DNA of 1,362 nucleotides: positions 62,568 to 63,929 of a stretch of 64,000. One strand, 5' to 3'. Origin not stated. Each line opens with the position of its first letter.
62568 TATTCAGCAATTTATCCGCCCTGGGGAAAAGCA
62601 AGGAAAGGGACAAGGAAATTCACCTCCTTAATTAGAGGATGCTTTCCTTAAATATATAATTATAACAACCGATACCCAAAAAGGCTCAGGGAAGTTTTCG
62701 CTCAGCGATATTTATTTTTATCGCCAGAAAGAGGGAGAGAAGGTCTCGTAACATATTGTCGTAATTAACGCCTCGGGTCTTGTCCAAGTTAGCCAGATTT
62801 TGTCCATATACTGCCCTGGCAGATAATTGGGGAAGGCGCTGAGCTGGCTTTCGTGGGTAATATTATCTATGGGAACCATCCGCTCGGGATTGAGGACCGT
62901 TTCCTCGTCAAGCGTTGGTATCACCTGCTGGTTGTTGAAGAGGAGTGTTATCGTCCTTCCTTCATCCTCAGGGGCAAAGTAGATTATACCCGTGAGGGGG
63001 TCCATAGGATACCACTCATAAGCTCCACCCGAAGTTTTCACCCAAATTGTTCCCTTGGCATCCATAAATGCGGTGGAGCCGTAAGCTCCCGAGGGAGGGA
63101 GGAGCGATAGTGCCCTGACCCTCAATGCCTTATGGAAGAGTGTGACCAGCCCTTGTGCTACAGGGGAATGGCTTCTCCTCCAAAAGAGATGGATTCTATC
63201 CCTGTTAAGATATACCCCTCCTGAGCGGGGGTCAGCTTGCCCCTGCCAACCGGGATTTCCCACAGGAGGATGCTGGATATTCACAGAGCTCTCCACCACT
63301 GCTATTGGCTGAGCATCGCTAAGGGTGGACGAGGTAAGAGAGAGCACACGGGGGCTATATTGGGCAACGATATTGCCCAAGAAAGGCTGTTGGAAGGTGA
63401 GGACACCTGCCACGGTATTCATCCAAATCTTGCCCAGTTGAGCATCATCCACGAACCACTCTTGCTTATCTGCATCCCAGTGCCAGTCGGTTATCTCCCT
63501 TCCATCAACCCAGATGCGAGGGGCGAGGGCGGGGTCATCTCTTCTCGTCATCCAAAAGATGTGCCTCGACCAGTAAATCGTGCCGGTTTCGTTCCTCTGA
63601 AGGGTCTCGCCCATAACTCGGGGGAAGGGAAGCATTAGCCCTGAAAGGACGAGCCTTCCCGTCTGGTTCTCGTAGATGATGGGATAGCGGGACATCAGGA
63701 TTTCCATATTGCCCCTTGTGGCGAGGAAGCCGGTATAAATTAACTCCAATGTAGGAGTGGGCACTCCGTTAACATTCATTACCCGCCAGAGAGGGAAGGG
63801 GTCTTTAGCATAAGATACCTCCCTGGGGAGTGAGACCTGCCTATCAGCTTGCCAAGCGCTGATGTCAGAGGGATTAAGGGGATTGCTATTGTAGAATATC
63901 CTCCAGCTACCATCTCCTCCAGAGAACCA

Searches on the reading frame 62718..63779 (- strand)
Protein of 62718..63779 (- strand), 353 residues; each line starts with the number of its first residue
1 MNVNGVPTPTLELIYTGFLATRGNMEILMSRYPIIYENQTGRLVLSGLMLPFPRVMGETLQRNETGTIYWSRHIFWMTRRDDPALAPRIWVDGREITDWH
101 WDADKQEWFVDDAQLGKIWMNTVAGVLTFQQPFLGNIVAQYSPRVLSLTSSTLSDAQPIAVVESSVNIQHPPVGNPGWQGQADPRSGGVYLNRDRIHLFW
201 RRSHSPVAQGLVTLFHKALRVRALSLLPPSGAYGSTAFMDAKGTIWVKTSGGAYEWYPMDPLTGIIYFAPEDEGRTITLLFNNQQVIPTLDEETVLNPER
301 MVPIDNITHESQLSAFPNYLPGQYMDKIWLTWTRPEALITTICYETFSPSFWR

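Call 38: find_encoding_contigs(protein=window:62718-63779:-, flank=10000, max_places=3)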
Protein window:62718-63779:- (353 aa): no gene with exactly this product is on record in the collection.
